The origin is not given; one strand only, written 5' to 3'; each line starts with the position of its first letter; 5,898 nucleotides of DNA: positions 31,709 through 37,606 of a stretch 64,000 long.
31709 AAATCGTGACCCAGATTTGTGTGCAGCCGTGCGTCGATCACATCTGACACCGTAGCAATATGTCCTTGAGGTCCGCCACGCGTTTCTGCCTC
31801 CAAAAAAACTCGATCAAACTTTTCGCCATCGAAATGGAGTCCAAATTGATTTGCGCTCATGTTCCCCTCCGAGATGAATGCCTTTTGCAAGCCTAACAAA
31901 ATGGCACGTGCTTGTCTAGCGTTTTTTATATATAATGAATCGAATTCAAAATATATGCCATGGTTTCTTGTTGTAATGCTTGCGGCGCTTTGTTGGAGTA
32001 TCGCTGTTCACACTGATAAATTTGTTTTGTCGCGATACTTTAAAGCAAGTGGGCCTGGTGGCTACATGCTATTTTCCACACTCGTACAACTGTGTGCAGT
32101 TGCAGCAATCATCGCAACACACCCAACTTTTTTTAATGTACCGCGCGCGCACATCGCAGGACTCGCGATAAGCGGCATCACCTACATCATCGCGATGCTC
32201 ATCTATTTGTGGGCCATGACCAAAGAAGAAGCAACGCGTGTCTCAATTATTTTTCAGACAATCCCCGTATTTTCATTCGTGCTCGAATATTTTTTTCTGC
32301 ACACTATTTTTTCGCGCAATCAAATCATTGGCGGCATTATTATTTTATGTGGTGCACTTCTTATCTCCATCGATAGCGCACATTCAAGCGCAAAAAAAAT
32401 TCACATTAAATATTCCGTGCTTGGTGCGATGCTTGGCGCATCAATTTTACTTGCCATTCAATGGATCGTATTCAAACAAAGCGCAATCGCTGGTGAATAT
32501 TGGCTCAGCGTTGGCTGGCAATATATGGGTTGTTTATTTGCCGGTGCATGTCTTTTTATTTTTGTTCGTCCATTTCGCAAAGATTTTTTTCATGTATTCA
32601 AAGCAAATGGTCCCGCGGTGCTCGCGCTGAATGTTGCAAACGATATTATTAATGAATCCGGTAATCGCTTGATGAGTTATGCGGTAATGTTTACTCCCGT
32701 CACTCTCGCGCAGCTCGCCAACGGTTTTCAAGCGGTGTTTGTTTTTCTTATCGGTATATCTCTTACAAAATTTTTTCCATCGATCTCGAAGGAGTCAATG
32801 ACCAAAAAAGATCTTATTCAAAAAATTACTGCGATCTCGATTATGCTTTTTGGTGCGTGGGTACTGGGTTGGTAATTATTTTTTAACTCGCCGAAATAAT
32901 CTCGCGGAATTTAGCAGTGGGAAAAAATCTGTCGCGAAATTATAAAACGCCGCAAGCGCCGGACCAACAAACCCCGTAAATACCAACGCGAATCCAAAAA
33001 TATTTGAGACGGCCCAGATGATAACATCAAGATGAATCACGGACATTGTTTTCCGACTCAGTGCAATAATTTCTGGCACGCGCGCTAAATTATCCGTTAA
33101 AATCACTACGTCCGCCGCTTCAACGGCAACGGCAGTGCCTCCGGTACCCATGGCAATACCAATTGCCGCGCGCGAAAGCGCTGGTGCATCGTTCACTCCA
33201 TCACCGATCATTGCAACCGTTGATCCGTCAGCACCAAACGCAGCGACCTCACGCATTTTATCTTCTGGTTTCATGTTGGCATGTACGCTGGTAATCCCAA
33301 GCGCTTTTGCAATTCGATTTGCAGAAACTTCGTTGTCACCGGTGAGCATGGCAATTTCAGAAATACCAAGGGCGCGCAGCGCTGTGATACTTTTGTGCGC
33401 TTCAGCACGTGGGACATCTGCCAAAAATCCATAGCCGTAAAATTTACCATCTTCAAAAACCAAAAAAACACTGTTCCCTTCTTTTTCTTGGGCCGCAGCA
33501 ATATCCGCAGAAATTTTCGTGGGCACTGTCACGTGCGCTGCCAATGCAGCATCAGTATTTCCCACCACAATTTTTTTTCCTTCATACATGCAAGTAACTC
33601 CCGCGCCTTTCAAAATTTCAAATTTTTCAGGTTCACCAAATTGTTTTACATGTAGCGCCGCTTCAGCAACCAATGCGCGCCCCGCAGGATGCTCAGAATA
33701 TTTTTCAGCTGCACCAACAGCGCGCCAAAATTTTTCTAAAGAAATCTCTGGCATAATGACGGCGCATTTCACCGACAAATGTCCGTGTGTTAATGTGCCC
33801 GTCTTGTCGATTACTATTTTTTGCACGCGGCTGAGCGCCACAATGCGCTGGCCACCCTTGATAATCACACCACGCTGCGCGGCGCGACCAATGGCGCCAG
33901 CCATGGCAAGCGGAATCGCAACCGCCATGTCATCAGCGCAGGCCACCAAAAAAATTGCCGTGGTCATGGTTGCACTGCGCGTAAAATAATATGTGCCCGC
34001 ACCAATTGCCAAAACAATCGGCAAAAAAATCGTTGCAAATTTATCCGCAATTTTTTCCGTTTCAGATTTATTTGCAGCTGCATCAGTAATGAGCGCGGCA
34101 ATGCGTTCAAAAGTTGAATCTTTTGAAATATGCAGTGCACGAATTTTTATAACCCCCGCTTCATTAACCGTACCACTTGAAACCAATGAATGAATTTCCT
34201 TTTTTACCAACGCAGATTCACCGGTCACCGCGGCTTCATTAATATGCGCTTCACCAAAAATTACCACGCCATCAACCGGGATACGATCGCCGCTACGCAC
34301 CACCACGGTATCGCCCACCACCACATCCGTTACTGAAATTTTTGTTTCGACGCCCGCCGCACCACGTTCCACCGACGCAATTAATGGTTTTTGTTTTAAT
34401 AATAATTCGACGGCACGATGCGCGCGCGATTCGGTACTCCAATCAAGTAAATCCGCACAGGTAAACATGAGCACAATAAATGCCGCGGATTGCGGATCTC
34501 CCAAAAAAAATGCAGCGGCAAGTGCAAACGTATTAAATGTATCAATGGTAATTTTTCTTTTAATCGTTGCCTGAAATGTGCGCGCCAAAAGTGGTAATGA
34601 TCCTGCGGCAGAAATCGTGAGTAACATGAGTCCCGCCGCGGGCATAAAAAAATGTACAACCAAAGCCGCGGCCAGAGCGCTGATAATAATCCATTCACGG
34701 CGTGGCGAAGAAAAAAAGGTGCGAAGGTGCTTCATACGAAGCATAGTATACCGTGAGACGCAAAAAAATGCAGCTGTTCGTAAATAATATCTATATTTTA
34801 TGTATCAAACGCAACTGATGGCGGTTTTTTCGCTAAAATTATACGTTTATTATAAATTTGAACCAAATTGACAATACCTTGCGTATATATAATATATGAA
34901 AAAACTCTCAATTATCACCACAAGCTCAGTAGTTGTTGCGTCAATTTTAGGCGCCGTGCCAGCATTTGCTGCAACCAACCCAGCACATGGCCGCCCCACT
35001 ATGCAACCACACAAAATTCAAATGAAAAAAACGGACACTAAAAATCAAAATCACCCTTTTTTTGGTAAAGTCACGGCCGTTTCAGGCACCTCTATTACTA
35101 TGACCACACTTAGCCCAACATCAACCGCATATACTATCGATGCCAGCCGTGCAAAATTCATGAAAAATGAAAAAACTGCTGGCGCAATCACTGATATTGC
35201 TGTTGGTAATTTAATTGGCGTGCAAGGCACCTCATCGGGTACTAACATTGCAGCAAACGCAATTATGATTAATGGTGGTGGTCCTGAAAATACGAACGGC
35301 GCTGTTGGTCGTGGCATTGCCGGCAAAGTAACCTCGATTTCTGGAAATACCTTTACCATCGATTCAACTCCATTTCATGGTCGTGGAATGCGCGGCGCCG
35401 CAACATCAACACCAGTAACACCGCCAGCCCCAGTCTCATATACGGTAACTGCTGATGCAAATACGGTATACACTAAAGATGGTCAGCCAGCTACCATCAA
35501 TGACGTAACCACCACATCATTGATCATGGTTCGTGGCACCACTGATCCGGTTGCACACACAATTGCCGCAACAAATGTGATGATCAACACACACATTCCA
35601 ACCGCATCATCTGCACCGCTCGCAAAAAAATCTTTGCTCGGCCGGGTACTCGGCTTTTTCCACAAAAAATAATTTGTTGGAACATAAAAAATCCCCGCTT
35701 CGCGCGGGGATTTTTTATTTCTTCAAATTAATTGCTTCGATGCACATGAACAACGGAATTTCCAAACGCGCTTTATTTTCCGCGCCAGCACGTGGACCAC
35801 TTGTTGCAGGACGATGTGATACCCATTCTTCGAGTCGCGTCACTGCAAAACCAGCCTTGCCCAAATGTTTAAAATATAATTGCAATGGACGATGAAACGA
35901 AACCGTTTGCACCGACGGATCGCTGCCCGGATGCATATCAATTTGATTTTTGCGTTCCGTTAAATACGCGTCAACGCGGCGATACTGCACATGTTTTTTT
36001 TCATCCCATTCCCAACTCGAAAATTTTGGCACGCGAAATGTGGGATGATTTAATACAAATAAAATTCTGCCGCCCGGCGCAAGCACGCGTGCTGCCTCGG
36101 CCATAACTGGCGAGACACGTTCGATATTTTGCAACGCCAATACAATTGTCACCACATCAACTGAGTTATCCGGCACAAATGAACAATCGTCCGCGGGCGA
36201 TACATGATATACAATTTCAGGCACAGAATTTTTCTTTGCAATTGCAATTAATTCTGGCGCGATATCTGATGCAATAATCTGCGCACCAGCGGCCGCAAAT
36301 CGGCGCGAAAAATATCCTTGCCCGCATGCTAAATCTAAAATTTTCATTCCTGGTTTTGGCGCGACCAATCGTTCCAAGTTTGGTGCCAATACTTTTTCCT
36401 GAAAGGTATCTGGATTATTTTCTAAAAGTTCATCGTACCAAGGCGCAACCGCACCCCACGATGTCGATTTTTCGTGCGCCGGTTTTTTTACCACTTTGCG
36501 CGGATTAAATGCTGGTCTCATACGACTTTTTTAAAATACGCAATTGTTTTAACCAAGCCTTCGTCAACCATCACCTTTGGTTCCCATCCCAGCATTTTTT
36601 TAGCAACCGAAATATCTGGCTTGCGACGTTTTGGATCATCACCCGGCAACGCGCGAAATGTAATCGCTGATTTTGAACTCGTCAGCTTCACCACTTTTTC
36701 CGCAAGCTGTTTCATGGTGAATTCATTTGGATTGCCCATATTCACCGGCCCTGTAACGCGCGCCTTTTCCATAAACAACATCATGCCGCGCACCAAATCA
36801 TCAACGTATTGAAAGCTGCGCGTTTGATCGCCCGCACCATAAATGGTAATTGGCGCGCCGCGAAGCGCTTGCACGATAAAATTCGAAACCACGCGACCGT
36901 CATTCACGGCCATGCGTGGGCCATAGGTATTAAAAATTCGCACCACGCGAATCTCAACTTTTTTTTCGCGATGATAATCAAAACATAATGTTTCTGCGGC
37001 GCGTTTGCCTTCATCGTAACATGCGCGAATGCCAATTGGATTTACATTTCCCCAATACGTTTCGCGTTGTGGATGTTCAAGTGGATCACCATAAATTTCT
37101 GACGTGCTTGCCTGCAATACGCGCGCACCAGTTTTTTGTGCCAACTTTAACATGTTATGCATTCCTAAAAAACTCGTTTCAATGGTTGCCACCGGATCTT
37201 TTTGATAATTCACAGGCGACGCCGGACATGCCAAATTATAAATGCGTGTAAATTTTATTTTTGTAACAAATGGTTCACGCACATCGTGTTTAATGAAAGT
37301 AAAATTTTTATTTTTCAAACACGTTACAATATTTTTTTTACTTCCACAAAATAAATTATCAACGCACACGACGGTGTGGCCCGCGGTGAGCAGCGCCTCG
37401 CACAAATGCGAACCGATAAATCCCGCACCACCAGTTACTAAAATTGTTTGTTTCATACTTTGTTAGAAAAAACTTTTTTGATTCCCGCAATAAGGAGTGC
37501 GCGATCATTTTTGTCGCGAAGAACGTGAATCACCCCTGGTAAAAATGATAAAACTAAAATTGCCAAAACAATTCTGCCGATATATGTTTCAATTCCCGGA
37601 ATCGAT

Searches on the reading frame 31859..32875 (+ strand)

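Call 47: search_protein_families(library=pfam, proteins=[window:31859-32875:+], max_evalue=0.0001)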
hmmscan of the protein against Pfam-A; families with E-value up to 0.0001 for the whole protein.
window:31859-32875:+ (338 aa): 1 family
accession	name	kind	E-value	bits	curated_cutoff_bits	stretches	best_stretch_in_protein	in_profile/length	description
PF00892.27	EamA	-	4e-15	56.7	28.2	1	34-170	2-134/135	EamA-like transporter family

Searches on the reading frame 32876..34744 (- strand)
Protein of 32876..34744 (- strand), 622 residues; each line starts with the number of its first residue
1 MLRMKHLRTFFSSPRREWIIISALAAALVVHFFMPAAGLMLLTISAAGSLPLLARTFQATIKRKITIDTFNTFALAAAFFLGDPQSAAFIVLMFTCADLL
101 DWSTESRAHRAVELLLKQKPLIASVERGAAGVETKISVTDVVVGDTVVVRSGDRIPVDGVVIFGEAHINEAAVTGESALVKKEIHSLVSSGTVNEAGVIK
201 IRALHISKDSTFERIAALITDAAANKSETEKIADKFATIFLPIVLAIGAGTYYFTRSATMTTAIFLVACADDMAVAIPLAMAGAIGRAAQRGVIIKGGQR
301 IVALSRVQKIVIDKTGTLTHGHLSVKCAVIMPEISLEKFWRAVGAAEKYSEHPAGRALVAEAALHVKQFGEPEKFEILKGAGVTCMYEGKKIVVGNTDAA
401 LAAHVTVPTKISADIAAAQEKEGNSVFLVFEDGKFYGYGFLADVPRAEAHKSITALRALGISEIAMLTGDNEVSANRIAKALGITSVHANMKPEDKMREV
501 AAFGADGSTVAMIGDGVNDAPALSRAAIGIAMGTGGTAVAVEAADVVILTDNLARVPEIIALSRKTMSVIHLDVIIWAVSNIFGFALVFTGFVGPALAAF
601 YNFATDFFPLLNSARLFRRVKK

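Call 22: search_protein_families(library=pfam, proteins=[window:32876-34744:-], max_evalue=0.0001)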
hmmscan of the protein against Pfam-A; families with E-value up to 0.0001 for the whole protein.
window:32876-34744:- (622 aa): 2 families
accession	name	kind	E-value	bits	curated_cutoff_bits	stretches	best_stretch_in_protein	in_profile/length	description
PF00122.25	E1-E2_ATPase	-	5.6e-38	130.7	28.1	1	126-291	8-181/181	E1-E2 ATPase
PF00702.32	Hydrolase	-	5.7e-28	99.1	26.4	1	310-526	4-190/191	haloacid dehalogenase-like hydrolase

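Call 71: find_homologous_proteins(query=window:32876-34744:-, max_evalue=1e-30)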
Query window:32876-34744:- (622 aa): 7256 proteins with E <= 1e-30 among 8000 candidates; the best 120 are listed.
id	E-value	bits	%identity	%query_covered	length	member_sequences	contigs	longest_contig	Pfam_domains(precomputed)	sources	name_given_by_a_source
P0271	0.0e+0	1318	100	100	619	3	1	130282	PF00702.33,PF00122.26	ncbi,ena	-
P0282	8.8e-292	987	75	100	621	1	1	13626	PF00702.33,PF00122.26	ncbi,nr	ncbi:MAG: cation-translocating P-type ATPase [Candidatus Magasanikbacteria bacterium]|nr:cation-tran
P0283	8.2e-211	720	56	98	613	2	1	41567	PF00702.33,PF00122.26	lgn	-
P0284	8.3e-209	713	57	98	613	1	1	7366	PF00702.33,PF00122.26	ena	-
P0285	3.1e-196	672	55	98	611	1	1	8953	PF00702.33,PF00122.26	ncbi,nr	ncbi:MAG: cation-translocating P-type ATPase [Candidatus Niyogibacteria bacterium]|nr:cation-translo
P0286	1.1e-194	666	52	99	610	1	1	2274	PF00702.33,PF00122.26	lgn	-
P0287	2.2e-194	665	53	99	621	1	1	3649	PF00702.33,PF00122.26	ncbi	-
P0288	3.7e-194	665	53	98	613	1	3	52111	PF00702.33,PF00122.26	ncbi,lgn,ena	-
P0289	3.9e-194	665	53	99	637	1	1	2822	PF00702.33,PF00122.26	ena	-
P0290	4.6e-192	658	55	98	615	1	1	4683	PF00702.33,PF00122.26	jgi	jgi:Cd2+/Zn2+-exporting ATPase/Cu+-exporting ATPase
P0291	9.6e-192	657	52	99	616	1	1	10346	PF00702.33,PF00122.26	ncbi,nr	ncbi:cation-translocating P-type ATPase [Candidatus Azambacteria bacterium]|nr:cation-translocating 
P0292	2.3e-191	655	53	98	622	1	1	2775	PF00702.33,PF00122.26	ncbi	-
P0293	2.3e-191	655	52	98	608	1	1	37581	PF00702.33,PF00122.26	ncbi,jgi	ncbi:MAG: cation-translocating P-type ATPase [Candidatus Paceibacterota bacterium]|jgi:heavy metal t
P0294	1.3e-190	653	52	98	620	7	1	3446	PF00702.33,PF00122.26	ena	-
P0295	5.2e-190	651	54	98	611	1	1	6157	PF00702.33,PF00122.26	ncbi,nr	ncbi:MAG: cation-translocating P-type ATPase [Candidatus Liptonbacteria bacterium]|nr:cation-translo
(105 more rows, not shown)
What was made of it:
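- Tried and rejected: Taxonomy was obtained instead from homologues of a neighbouring ATPase (call 71).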

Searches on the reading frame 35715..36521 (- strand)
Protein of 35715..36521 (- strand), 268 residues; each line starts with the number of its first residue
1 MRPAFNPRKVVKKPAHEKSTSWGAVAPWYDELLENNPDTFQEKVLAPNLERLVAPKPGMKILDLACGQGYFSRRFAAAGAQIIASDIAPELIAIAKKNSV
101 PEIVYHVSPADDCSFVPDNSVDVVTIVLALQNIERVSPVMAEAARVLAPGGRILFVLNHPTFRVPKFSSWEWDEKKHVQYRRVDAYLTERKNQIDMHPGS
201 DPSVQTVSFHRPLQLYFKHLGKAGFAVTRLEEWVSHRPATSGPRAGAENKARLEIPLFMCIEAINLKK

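Call 47: search_protein_families(library=pfam, proteins=[window:35715-36521:-], max_evalue=0.0001)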
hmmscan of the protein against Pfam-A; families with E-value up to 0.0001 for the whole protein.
window:35715-36521:- (268 aa): 7 families
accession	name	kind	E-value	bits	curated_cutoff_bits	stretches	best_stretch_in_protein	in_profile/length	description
PF08241.18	Methyltransf_11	-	1.4e-19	70.9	21.2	1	62-155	1-95/95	Methyltransferase domain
PF13649.12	Methyltransf_25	-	9.6e-17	61.9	27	1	61-151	1-97/97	Methyltransferase domain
PF13489.12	Methyltransf_23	-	1e-13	51.8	27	1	41-182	5-146/164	Methyltransferase domain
PF13847.12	Methyltransf_31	-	2e-12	47.4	27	1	56-155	2-109/145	Methyltransferase domain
PF01209.24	Ubie_methyltran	-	9.8e-12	45.1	20.1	1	49-159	39-154/233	ubiE/COQ5 methyltransferase family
PF08242.18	Methyltransf_12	-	6.3e-11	43.3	30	1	62-153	1-98/98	Methyltransferase domain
PF05175.20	MTS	-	1.6e-05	25.1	23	1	50-159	28-142/170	Methyltransferase small domain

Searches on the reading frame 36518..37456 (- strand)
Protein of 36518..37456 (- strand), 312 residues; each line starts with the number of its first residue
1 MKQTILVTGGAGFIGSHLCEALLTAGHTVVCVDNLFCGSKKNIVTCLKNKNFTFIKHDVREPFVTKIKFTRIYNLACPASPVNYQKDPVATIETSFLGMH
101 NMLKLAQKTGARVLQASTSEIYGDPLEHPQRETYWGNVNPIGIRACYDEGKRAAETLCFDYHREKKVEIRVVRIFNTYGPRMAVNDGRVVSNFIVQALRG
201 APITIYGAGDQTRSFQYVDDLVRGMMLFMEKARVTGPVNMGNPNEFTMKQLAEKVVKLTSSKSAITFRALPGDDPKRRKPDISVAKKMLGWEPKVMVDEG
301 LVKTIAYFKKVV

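Call 47: search_protein_families(library=pfam, proteins=[window:36518-37456:-], max_evalue=0.0001)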
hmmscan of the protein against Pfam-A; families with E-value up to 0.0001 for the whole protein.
window:36518-37456:- (312 aa): 7 families
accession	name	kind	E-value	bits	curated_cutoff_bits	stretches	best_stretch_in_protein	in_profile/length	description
PF16363.11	GDP_Man_Dehyd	-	2.6e-54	185.4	27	1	6-303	1-331/332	GDP-mannose 4,6 dehydratase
PF01370.27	Epimerase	-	1.3e-50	172.5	20.9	1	5-240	1-239/240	NAD dependent epimerase/dehydratase family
PF01073.25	3Beta_HSD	-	9.9e-08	31.8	22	1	6-222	1-222/280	3-beta hydroxysteroid dehydrogenase/isomerase family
PF04321.23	RmlD_sub_bind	-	1.3e-07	31.4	27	1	4-263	2-235/287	RmlD substrate binding domain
PF07993.18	NAD_binding_4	-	3.9e-07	29.9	20.1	0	79-179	96-209/258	Male sterility protein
PF02719.21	Polysacc_synt_2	-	2.9e-06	27.1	20.2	0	5-109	1-118/293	Polysaccharide biosynthesis protein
PF05368.20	NmrA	-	4.8e-05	23.5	27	1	1-61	1-59/298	NmrA-like family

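Call 61: find_encoding_contigs(protein=window:36518-37456:-, flank=500, max_places=4)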
Protein window:36518-37456:- (312 aa): 9 contigs read that carry it; 4 places shown.
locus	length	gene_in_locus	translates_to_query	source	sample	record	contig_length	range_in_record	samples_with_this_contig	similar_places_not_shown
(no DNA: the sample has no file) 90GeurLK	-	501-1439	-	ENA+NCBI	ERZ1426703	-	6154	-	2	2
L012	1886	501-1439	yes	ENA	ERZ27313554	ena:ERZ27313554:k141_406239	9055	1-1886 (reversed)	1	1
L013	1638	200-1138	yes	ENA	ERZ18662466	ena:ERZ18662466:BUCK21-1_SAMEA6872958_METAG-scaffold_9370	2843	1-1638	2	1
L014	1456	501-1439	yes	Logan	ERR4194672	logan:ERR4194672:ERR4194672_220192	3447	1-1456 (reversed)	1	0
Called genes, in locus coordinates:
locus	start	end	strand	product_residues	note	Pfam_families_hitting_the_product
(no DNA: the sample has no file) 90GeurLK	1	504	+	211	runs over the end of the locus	PF09335:VTT_dom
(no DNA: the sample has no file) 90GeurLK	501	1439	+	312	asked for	PF01073:3Beta_HSD (weak), PF01370:Epimerase, PF02719:Polysacc_synt_2 (faint), PF04321:RmlD_sub_bind, PF07993:NAD_binding_4 (faint), PF16363:GDP_Man_Dehyd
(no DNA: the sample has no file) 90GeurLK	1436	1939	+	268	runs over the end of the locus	PF01209:Ubie_methyltran, PF05175:MTS (weak), PF13489:Methyltransf_23, PF13847:Methyltransf_31, PF08241:Methyltransf_11, PF08242:Methyltransf_12, PF13649:Methyltransf_25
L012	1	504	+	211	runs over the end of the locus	PF09335:VTT_dom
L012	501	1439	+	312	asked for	PF01073:3Beta_HSD (weak), PF01370:Epimerase, PF02719:Polysacc_synt_2 (faint), PF04321:RmlD_sub_bind, PF07993:NAD_binding_4 (faint), PF16363:GDP_Man_Dehyd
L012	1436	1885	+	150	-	?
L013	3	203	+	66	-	?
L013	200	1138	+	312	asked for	PF01073:3Beta_HSD (weak), PF01370:Epimerase, PF02719:Polysacc_synt_2 (faint), PF04321:RmlD_sub_bind, PF07993:NAD_binding_4 (faint), PF16363:GDP_Man_Dehyd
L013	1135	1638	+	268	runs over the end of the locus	PF01209:Ubie_methyltran, PF05175:MTS (weak), PF13489:Methyltransf_23, PF13847:Methyltransf_31, PF08241:Methyltransf_11, PF08242:Methyltransf_12, PF13649:Methyltransf_25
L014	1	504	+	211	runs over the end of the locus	PF09335:VTT_dom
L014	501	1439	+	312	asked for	PF01073:3Beta_HSD (weak), PF01370:Epimerase, PF02719:Polysacc_synt_2 (faint), PF04321:RmlD_sub_bind, PF07993:NAD_binding_4 (faint), PF16363:GDP_Man_Dehyd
